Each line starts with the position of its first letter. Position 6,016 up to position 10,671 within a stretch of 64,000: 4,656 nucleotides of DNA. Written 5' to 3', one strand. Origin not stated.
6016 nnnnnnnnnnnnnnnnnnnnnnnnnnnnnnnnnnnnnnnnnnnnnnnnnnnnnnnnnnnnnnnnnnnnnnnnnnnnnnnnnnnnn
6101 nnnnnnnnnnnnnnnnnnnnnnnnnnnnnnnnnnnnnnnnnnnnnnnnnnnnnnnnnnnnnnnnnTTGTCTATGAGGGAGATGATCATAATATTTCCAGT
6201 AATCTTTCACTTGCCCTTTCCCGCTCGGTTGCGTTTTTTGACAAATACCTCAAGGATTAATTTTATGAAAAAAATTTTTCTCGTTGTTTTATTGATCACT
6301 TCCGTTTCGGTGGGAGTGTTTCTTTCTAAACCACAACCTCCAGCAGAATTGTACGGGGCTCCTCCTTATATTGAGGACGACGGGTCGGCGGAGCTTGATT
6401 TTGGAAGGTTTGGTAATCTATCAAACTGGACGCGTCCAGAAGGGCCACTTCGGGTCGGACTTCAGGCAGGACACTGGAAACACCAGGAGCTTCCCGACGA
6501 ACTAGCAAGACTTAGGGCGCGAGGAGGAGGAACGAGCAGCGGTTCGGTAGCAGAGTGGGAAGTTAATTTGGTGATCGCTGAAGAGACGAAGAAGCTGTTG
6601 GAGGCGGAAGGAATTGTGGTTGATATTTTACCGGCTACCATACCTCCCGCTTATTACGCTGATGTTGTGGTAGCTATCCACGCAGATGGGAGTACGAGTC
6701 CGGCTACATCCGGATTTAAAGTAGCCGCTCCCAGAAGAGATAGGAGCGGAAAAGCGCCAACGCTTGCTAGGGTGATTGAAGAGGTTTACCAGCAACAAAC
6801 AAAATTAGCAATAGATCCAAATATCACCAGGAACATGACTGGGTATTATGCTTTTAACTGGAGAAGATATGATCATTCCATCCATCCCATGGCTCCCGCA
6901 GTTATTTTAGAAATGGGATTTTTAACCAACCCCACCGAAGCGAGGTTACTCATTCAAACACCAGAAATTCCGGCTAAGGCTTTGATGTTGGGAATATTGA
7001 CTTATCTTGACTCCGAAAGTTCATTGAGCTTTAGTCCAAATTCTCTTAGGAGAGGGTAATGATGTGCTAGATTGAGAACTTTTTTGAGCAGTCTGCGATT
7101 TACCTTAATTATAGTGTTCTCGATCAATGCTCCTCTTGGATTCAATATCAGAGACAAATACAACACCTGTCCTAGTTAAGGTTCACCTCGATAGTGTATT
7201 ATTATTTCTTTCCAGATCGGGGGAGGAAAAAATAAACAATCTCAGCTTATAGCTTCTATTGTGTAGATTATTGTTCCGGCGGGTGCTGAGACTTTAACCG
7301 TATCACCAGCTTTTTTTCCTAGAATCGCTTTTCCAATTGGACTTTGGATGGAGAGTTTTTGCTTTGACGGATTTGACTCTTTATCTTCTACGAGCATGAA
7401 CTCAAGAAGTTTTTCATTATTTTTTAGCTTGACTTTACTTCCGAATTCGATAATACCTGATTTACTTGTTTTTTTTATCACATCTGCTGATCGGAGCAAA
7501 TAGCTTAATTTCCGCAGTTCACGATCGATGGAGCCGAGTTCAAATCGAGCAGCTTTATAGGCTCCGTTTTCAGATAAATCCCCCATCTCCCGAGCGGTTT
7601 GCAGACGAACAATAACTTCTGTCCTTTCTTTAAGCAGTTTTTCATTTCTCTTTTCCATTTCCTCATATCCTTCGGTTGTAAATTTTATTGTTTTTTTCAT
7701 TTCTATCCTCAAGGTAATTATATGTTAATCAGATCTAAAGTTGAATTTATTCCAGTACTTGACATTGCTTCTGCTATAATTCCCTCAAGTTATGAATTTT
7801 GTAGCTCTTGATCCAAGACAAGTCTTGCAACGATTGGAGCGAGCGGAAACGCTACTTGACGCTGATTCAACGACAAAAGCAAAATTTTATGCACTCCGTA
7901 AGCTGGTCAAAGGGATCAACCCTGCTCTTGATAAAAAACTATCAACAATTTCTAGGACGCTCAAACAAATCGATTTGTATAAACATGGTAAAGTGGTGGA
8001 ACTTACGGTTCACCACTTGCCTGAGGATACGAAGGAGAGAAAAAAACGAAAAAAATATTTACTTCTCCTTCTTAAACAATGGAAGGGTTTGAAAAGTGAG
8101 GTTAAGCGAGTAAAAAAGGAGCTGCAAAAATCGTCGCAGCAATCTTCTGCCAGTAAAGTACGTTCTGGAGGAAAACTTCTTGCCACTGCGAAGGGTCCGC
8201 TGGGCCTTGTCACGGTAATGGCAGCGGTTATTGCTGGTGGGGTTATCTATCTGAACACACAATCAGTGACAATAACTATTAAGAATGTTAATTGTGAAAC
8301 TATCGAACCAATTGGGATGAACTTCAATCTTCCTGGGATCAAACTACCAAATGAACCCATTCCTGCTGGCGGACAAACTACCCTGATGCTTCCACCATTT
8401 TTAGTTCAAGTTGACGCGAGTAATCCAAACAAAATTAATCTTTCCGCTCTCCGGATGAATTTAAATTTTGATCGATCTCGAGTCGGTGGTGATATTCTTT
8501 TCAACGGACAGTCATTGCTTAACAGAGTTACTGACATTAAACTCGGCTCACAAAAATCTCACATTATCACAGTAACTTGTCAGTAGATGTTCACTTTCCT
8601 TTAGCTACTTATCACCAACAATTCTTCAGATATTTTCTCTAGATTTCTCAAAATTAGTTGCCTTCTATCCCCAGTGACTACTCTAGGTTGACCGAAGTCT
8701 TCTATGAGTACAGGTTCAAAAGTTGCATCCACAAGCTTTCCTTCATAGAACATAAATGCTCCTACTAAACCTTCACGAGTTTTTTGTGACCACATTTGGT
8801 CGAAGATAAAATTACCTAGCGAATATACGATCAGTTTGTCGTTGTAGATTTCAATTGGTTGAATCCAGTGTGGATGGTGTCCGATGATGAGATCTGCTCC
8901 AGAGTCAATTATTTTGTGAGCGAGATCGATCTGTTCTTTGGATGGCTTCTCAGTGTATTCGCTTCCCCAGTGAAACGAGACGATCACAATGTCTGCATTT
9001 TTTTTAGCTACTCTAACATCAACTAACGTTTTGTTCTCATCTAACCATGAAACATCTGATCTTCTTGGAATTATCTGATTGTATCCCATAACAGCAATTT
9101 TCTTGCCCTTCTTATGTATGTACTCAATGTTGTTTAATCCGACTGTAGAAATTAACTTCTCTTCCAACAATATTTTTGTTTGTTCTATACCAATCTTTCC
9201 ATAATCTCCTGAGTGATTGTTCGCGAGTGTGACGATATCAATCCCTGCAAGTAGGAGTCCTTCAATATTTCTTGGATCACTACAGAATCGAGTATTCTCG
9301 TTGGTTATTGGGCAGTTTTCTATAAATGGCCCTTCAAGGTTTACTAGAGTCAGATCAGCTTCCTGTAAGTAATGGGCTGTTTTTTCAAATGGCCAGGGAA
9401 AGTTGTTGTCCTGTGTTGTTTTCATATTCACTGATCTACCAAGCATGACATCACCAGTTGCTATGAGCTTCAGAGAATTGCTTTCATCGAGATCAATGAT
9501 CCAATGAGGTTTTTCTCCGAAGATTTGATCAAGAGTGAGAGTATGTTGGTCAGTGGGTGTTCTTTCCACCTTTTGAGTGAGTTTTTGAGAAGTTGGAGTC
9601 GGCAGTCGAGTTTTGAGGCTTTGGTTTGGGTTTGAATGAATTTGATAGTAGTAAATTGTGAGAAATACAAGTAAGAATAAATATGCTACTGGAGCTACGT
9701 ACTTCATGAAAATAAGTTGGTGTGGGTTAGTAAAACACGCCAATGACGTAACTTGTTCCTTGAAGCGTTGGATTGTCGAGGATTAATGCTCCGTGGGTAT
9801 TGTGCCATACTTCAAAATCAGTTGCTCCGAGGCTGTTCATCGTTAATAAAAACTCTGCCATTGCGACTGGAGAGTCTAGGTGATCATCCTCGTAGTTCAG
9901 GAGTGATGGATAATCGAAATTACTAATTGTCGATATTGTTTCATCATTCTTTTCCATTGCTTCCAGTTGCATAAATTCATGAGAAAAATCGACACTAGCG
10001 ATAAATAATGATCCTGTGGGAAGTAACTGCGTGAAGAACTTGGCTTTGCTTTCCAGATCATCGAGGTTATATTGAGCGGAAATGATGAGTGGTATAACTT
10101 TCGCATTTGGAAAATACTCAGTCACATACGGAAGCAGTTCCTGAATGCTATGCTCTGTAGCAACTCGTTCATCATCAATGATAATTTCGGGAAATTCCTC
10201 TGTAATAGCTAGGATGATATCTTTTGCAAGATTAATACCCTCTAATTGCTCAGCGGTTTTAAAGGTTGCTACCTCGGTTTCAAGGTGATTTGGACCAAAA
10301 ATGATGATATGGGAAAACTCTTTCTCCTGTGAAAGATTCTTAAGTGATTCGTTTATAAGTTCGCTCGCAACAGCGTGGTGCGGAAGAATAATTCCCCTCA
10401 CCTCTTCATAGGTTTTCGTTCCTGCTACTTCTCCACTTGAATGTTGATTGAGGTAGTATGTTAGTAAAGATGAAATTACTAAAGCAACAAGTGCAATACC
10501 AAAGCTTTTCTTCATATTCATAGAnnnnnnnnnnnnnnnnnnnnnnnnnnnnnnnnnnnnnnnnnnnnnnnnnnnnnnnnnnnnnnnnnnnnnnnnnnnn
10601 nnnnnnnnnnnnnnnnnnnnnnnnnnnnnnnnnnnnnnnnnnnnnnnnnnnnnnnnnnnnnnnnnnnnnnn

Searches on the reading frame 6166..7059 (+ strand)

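Call 9: search_protein_families(library=pfam, proteins=[window:6166-7059:+], max_evalue=0.001)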
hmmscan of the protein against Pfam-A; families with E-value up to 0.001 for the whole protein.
window:6166-7059:+ (297 aa): 1 family
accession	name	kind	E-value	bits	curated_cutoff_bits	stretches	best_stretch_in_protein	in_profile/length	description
PF01520.23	Amidase_3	-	3.6e-14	53.6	27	1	121-264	13-157/174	N-acetylmuramoyl-L-alanine amidase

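Call 10: search_protein_families(library=ncbifam, proteins=[window:6166-7059:+], max_evalue=0.001)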
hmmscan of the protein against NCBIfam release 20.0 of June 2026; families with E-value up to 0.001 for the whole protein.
window:6166-7059:+ (297 aa): 3 families
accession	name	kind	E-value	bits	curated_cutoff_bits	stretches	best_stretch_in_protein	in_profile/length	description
TIGR02883.1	spore_cwlD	equivalog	1.4e-07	31.8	221.55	1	165-265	84-172/189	N-acetylmuramoyl-L-alanine amidase CwlD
NF007652.1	PRK10319.1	equivalog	7e-07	28.8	400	0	241-282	236-279/291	N-acetylmuramoyl-L-alanine amidase AmiA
NF038140.1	amidase_Rv3717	exception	9e-05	22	335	1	159-282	109-232/233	Rv3717 family N-acetylmuramoyl-L-alanine amidase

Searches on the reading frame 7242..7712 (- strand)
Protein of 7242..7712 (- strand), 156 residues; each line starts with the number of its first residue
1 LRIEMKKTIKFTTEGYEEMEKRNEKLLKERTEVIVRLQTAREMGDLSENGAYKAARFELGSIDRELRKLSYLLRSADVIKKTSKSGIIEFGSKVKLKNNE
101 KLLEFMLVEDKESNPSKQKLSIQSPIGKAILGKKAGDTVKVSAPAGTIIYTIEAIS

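Call 9: search_protein_families(library=pfam, proteins=[window:7242-7712:-], max_evalue=0.001)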
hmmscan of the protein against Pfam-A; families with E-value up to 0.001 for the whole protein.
window:7242-7712:- (156 aa): 2 families
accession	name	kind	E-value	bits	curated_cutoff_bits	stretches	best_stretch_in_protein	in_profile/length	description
PF01272.25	GreA_GreB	-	1.6e-21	76.5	26.9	1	85-156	3-76/77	Transcription elongation factor, GreA/GreB, C-term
PF03449.20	GreA_GreB_N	-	1.2e-17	64.3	24.5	1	10-78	2-71/71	Transcription elongation factor, N-terminal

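Call 10: search_protein_families(library=ncbifam, proteins=[window:7242-7712:-], max_evalue=0.001)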
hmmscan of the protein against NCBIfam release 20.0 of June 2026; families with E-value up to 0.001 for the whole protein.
window:7242-7712:- (156 aa): 13 families
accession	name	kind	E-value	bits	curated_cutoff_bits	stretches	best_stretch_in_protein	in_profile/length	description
NF001263.0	PRK00226.1-4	equivalog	1.1e-40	139.1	145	1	4-155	2-157/160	transcription elongation factor GreA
TIGR01462.1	greA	subfamily_domain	1.5e-36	125.7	139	1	12-155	3-150/151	transcription elongation factor GreA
NF001261.0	PRK00226.1-2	equivalog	8e-35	120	167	1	8-155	3-154/157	transcription elongation factor GreA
NF001264.0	PRK00226.1-5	equivalog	5.9e-28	97.6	180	1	8-155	3-155/158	transcription elongation factor GreA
NF002506.1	PRK01885.1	equivalog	1.5e-24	86.5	188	1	11-155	5-152/156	transcription elongation factor GreB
NF001262.0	PRK00226.1-3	equivalog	2.5e-24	85.9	161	1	10-149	8-152/165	transcription elongation factor GreA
NF001260.0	PRK00226.1-1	equivalog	6.4e-20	71.4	234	1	5-150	2-151/160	transcription elongation factor GreA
TIGR01461.1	greB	equivalog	8.9e-19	67.7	171.05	1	11-155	5-152/156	transcription elongation factor GreB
NF011309.0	PRK14720.1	equivalog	1.2e-17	63.4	714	1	39-155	781-900/906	transcription elongation factor GreA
NF004969.0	PRK06330.1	equivalog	9.5e-13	47.6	697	1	8-142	566-703/718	transcript cleavage factor/unknown domain fusion protein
NF004973.0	PRK06342.1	equivalog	4e-12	46.2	159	1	37-143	43-151/160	transcription elongation factor GreA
NF004548.0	PRK05892.1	equivalog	4.3e-12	46.2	126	1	12-153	9-152/158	nucleoside diphosphate kinase regulator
NF004396.0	PRK05753.1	equivalog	2.2e-09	37.2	109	1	66-147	32-116/137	nucleoside diphosphate kinase regulator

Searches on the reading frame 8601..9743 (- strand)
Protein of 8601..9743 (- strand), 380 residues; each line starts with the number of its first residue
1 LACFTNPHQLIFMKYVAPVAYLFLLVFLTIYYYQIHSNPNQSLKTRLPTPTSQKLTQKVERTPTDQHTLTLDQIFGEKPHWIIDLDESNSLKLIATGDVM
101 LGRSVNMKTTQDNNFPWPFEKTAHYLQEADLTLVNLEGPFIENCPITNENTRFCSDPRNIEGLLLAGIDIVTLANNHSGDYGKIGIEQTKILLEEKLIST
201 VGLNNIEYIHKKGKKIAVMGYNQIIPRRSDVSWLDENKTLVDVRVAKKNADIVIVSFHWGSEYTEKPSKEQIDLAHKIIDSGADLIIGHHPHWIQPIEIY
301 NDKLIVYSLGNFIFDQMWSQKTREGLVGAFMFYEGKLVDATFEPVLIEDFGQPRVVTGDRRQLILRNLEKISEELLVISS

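Call 9: search_protein_families(library=pfam, proteins=[window:8601-9743:-], max_evalue=0.001)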
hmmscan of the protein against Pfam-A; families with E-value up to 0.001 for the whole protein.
window:8601-9743:- (380 aa): 1 family
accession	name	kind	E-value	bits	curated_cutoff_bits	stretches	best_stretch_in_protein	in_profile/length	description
PF09587.15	PGA_cap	-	4.6e-67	226.6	27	1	92-316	1-255/255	Bacterial capsule synthesis protein PGA_cap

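Call 10: search_protein_families(library=ncbifam, proteins=[window:8601-9743:-], max_evalue=0.001)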
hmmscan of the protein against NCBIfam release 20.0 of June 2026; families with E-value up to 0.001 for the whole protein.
window:8601-9743:- (380 aa): 1 family
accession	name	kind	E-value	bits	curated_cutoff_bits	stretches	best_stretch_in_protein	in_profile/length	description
NF038314.1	epimerase_MslH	equivalog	7.6e-19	67.4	700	1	243-314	244-317/439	lasso peptide C-terminal Trp epimerase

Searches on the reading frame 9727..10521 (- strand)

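Call 9: search_protein_families(library=pfam, proteins=[window:9727-10521:-], max_evalue=0.001)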
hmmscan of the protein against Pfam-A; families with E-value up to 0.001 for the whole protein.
window:9727-10521:- (264 aa): 1 family
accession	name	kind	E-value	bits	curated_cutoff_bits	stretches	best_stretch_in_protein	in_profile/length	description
PF01875.22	Memo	-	1.6e-14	54.2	27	1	37-210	32-215/269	Memo-like protein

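Call 10: search_protein_families(library=ncbifam, proteins=[window:9727-10521:-], max_evalue=0.001)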
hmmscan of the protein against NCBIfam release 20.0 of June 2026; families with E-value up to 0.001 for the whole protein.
window:9727-10521:- (264 aa): 2 families
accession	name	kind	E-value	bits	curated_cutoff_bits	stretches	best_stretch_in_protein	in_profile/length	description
TIGR04336.1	AmmeMemoSam_B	hypoth_equivalog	5.1e-18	65.3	26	1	37-239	38-247/270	AmmeMemoRadiSam system protein B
NF001987.0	PRK00782.1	equivalog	3.7e-10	39.5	295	1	37-209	33-209/267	MEMO1 family protein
